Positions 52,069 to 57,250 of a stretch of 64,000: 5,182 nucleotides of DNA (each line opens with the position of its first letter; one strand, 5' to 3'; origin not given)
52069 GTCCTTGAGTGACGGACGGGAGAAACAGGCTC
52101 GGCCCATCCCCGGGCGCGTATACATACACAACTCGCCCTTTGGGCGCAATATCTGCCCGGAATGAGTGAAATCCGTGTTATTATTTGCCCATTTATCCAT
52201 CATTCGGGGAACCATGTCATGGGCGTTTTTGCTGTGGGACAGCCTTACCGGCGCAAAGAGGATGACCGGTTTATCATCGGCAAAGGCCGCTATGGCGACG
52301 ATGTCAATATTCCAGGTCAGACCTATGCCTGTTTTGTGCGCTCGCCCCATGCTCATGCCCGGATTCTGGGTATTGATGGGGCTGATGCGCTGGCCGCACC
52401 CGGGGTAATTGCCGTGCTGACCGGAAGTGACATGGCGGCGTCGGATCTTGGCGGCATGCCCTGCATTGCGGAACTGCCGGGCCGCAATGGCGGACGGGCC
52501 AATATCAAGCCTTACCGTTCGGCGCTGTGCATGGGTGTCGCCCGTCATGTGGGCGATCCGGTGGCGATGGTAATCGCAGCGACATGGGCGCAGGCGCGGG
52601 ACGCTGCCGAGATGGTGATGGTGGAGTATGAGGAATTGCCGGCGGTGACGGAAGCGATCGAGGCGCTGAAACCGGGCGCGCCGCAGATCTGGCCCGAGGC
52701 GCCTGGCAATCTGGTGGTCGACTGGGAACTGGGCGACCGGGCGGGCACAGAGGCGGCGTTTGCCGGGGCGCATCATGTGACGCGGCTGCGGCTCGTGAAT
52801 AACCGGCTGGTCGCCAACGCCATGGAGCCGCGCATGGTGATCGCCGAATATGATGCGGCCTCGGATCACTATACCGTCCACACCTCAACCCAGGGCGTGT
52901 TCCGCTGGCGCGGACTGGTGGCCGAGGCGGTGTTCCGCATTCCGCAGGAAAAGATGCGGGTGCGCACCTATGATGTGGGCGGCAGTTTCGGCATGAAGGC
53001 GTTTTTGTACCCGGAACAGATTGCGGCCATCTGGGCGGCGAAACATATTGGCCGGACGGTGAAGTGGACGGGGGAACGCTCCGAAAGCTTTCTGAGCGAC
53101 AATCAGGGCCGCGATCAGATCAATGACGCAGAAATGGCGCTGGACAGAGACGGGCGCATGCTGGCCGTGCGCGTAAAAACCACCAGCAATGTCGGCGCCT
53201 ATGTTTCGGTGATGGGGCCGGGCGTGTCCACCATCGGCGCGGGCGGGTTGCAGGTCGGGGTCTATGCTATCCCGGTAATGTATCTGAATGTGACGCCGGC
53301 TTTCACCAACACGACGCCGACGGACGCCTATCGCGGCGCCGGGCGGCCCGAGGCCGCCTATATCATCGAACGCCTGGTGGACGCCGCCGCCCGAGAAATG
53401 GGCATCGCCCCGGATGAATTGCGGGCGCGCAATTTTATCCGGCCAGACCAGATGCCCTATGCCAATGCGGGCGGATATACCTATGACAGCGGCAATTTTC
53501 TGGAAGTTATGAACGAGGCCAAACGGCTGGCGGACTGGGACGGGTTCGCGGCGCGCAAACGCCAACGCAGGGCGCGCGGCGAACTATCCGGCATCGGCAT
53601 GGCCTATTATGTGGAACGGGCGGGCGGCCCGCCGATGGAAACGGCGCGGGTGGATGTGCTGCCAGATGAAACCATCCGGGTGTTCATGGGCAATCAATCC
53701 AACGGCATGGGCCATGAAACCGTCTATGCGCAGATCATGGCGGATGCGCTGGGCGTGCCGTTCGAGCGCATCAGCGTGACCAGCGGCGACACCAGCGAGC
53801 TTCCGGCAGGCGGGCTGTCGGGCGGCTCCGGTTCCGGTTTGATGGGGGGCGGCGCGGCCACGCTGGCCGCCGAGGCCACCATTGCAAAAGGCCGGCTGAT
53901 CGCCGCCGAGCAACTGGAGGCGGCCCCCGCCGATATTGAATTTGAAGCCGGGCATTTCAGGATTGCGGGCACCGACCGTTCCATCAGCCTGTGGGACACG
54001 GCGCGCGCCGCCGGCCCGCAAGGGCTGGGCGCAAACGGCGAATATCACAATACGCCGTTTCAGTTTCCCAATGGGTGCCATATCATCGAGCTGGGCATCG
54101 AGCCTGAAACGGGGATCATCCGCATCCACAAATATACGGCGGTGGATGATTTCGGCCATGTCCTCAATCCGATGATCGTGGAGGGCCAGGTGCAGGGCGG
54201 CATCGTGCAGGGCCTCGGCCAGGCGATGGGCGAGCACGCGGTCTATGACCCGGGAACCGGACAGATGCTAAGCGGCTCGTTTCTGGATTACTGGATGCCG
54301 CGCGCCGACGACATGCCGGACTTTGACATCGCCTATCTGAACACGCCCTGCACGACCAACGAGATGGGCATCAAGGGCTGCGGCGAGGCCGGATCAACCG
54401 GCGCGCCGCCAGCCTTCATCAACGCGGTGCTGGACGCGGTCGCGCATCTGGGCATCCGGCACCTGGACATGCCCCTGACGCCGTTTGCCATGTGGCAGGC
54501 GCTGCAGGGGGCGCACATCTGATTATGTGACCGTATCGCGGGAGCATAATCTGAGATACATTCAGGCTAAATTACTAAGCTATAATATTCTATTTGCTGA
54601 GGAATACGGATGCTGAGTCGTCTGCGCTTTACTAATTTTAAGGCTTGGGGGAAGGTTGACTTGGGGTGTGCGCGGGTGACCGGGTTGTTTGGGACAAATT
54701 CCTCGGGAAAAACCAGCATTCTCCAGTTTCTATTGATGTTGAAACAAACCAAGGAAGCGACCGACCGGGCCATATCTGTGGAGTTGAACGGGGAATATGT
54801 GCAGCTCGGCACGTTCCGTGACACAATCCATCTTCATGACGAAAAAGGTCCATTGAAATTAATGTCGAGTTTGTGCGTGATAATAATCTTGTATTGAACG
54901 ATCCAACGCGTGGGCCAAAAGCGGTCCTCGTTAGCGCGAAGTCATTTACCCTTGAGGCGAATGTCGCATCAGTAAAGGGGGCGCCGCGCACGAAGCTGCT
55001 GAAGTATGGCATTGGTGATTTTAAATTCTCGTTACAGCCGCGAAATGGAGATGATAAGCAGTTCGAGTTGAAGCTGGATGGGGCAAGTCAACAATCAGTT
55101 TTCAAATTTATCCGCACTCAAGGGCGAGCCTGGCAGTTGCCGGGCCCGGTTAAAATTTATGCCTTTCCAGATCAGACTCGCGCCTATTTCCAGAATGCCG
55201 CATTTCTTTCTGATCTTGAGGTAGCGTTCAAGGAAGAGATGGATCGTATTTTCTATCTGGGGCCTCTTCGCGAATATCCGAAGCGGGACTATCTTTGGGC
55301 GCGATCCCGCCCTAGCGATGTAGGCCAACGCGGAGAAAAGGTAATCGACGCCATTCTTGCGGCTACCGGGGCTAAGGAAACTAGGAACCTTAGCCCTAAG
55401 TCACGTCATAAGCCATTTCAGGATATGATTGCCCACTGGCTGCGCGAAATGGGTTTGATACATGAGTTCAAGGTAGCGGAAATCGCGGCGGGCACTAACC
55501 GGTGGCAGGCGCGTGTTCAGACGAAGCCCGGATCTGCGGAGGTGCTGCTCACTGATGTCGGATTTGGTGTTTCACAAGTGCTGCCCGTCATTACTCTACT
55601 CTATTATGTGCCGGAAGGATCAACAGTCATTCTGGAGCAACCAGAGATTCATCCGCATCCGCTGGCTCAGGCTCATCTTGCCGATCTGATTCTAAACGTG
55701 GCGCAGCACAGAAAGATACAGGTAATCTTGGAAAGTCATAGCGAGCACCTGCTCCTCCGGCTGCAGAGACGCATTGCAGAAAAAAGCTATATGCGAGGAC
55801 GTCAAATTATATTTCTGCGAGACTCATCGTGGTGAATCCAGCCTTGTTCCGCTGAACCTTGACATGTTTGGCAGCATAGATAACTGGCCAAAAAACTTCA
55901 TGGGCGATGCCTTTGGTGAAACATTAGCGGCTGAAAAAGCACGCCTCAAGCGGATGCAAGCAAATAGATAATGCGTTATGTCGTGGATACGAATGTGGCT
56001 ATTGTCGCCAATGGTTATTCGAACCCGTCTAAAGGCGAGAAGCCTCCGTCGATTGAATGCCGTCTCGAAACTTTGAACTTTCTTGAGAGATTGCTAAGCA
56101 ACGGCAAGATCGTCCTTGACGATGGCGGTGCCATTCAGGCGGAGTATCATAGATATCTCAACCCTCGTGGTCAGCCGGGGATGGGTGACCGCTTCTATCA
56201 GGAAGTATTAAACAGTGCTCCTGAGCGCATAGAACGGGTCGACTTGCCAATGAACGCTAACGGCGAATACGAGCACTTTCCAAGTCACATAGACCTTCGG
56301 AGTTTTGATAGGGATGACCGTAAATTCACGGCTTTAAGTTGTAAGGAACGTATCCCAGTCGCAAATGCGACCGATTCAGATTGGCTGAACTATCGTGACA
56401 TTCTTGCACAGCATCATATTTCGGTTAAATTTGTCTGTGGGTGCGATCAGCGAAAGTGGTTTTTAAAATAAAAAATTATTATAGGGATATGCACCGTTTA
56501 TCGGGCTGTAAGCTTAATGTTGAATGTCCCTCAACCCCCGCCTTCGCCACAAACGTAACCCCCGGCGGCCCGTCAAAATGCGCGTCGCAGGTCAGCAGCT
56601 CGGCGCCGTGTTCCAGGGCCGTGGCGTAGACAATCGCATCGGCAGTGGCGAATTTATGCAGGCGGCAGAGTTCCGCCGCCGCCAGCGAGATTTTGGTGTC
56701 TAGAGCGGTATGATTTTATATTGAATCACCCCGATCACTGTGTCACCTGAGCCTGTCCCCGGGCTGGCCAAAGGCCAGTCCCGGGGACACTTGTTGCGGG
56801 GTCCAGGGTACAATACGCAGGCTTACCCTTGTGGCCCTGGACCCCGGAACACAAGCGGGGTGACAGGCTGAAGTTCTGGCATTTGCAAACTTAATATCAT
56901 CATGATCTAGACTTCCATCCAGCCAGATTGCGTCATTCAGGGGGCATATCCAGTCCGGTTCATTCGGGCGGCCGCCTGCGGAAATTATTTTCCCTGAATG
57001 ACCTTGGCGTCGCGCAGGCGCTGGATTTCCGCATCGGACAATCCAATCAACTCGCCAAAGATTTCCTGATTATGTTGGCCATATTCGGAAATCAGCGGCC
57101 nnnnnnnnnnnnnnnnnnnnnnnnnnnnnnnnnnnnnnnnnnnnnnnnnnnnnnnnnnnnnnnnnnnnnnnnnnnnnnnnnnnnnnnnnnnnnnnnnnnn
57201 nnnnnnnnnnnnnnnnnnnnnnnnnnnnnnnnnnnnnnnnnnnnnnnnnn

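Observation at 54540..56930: Low-GC mini-island with a translationally coupled DUF3696 ABC-ATPase + PIN-like pair (Septu/PARIS/AbiL-like architecture, different effector), a VapC remnant and a MITE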

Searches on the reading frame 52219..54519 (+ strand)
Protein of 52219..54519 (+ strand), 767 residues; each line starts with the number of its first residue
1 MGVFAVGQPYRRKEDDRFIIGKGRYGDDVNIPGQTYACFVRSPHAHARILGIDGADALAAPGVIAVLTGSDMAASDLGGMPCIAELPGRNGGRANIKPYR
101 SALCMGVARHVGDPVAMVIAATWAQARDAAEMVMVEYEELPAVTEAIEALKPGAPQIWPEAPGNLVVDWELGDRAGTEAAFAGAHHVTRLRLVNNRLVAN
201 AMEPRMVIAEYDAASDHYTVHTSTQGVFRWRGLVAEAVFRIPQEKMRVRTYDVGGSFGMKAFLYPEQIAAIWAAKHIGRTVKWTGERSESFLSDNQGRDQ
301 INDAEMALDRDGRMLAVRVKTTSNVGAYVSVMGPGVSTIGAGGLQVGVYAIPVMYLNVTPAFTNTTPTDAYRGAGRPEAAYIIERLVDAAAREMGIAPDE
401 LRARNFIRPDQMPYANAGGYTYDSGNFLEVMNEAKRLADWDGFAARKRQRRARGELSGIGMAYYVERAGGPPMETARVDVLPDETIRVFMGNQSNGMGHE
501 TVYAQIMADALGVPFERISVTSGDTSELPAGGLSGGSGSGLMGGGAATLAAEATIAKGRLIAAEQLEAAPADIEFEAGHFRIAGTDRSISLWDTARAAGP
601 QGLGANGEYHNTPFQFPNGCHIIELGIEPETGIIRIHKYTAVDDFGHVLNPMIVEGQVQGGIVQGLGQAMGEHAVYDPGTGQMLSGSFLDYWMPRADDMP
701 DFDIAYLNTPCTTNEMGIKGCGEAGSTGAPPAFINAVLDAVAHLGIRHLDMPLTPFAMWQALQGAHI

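Call 44: find_homologous_proteins(query=window:52219-54519:+, max_evalue=1e-100)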
Query window:52219-54519:+ (767 aa): 7992 proteins with E <= 1e-100 among 8000 candidates; the best 120 are listed.
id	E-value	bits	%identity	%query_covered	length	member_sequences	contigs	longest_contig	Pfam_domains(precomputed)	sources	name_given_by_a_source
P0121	0.0e+0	1753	100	100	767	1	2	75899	PF02738.24,PF20256.4,PF01315.28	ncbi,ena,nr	ncbi:MAG: xanthine dehydrogenase family protein molybdopterin-binding subunit [Alphaproteobacteria b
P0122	0.0e+0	1664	95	100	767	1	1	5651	PF02738.24,PF20256.4,PF01315.28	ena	-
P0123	0.0e+0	1624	91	100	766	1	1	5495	PF02738.24,PF20256.4,PF01315.28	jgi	jgi:aerobic carbon-monoxide dehydrogenase large subunit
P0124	0.0e+0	1611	91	100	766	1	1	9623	PF02738.24,PF20256.4,PF01315.28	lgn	-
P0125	0.0e+0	1546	87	100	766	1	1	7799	PF02738.24,PF20256.4,PF01315.28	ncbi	ncbi:MAG: xanthine dehydrogenase family protein molybdopterin-binding subunit [Alphaproteobacteria b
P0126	0.0e+0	1526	86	100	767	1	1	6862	PF02738.24,PF20256.4,PF01315.28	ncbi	-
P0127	0.0e+0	1525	85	100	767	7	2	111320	PF02738.24,PF20256.4,PF01315.28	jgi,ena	-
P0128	0.0e+0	1524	86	100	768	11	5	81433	PF02738.24,PF20256.4,PF01315.28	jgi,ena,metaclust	metaclust:\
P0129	0.0e+0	1522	86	100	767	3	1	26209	PF02738.24,PF20256.4,PF01315.28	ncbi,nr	ncbi:MAG: aerobic carbon-monoxide dehydrogenase large subunit [Alphaproteobacteria bacterium]|nr:aer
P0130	0.0e+0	1517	85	100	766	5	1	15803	PF02738.24,PF20256.4,PF01315.28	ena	-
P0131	0.0e+0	1504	84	100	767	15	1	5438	PF02738.24,PF20256.4,PF01315.28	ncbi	-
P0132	0.0e+0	1489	84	100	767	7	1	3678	PF02738.24,PF20256.4,PF01315.28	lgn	-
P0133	0.0e+0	1372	78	99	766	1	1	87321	PF02738.24,PF20256.4,PF01315.28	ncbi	-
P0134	0.0e+0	1347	75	100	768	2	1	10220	PF02738.24,PF20256.4,PF01315.28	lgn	-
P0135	0.0e+0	1340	76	100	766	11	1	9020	PF02738.24,PF20256.4,PF01315.28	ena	-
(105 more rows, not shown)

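Call 45: find_encoding_contigs(protein=P0127, flank=6000, max_places=3)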
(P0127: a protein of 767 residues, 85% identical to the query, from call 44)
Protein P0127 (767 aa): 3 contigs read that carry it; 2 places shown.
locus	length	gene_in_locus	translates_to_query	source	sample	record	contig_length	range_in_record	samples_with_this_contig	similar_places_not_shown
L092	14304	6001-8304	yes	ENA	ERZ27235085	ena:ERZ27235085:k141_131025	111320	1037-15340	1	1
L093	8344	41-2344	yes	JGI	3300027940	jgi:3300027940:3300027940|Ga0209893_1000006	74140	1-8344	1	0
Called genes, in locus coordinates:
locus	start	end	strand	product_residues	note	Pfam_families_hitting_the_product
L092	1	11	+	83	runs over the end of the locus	PF10073:GapR_DNA-bd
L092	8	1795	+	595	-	PF08439:Peptidase_M3_N, PF01432:Peptidase_M3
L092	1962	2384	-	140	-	PF01575:MaoC_dehydratas, PF13452:FAS1_DH_region (faint)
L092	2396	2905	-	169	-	PF01575:MaoC_dehydratas (faint), PF13452:FAS1_DH_region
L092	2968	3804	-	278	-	PF00793:DAHP_synth_1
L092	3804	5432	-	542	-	PF06418:CTP_synth_N, PF00117:GATase, PF07722:Peptidase_C26 (faint)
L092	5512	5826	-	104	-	PF03840:SecG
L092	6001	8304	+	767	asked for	PF01315:Ald_Xan_dh_C, PF02738:MoCoBD_1, PF20256:MoCoBD_2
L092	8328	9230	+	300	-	-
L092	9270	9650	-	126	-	PF01850:PIN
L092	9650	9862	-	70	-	-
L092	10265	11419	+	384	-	PF01656:CbiA, PF07015:VirC1, PF09140:MipZ (weak), PF10609:ParA (faint), PF13614:AAA_31 (weak)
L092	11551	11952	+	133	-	-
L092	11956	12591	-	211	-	PF00717:Peptidase_S24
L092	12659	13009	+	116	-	PF06108:DUF952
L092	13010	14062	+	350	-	PF01180:DHO_dh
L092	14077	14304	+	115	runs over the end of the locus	PF03960:ArsC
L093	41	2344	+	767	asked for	PF01315:Ald_Xan_dh_C, PF02738:MoCoBD_1, PF20256:MoCoBD_2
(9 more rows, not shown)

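Call 46: find_encoding_contigs(protein=P0128, flank=6000, max_places=3)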
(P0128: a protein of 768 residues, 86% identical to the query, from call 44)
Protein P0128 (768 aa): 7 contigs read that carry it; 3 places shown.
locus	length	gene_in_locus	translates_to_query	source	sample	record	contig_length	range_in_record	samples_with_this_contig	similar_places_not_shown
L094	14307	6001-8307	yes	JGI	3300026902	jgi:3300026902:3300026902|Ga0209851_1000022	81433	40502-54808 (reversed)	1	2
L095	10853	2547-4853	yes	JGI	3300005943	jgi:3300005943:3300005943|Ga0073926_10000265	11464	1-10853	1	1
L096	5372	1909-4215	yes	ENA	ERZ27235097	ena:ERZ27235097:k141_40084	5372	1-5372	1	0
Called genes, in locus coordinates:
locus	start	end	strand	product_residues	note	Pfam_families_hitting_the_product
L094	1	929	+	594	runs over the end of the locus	PF08439:Peptidase_M3_N, PF01432:Peptidase_M3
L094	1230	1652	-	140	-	PF01575:MaoC_dehydratas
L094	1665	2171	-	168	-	PF13452:FAS1_DH_region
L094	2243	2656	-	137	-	PF01850:PIN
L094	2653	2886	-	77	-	PF22513:FitA-like_RHH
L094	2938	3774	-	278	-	PF00793:DAHP_synth_1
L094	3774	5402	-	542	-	PF06418:CTP_synth_N, PF00117:GATase, PF07722:Peptidase_C26 (faint)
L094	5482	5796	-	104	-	PF03840:SecG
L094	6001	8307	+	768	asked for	PF01315:Ald_Xan_dh_C, PF02738:MoCoBD_1, PF20256:MoCoBD_2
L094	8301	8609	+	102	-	PF01381:HTH_3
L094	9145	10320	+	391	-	PF01656:CbiA, PF07015:VirC1, PF09140:MipZ (weak), PF13614:AAA_31 (weak)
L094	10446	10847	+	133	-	-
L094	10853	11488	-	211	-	PF00717:Peptidase_S24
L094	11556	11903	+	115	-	PF06108:DUF952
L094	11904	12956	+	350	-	PF01180:DHO_dh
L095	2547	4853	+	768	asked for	PF01315:Ald_Xan_dh_C, PF02738:MoCoBD_1, PF20256:MoCoBD_2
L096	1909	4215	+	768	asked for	PF01315:Ald_Xan_dh_C, PF02738:MoCoBD_1, PF20256:MoCoBD_2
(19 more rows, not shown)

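Call 47: find_encoding_contigs(protein=P0133, flank=6000, max_places=2)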
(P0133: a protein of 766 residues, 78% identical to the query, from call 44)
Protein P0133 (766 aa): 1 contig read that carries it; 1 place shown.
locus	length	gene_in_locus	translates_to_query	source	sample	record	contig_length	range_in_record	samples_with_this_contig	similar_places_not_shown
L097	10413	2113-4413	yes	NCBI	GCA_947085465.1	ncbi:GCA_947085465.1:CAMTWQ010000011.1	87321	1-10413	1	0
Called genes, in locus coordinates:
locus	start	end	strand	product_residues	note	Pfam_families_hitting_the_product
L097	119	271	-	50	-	-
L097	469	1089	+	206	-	PF00440:TetR_N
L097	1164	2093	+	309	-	PF00296:Bac_luciferase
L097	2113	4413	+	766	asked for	PF01315:Ald_Xan_dh_C, PF02738:MoCoBD_1, PF20256:MoCoBD_2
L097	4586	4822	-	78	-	PF11390:FdsD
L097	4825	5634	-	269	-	PF02634:FdhD-NarQ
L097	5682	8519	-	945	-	PF13510:Fer2_4, PF10588:NADH-G_4Fe-4S_3, PF00037:Fer4 (faint), PF12838:Fer4_7, PF14697:Fer4_21 (weak), PF04879:Molybdop_Fe4S4, PF00384:Molybdopterin, PF01568:Molydop_binding, +1 more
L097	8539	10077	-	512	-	PF01512:Complex1_51K, PF10589:NADH_4Fe-4S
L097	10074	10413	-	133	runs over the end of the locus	PF01257:2Fe-2S_thioredx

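Call 51: search_protein_families(library=padloc, proteins=[L092:8328-9227:+], max_evalue=0.00001)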
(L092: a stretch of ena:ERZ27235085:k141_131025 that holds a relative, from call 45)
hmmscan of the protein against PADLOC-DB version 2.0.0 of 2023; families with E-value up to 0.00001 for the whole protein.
L092:8328-9227:+ (300 aa): 1 family
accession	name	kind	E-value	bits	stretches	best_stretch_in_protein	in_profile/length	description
PDLC04087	SIR2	-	5.5e-06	23.5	0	6-140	19-147/343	-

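Call 67: search_protein_families(library=pfam, proteins=[L092:8328-9227:+], max_evalue=0.01)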
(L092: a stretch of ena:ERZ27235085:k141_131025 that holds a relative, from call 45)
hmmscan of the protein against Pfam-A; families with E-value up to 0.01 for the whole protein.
L092:8328-9227:+ (300 aa): 1 family
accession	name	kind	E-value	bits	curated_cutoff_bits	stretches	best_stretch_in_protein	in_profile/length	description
PF13289.12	SIR2_2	-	0.004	17.7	24.5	1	128-242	3-101/141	SIR2-like domain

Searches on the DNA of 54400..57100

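Call 50: search_rna_families(source=window, start=54400, end=57100, threshold=evalue, max_evalue=1)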
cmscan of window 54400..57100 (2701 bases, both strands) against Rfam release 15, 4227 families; matches with E-value up to 1: 1.
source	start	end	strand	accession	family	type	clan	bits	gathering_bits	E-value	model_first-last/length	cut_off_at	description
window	54400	54425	-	RF01151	snoU82P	Gene; snRNA; snoRNA; CD-box;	-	15.2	42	0.98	1-26/55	3'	Small nucleolar RNA U82P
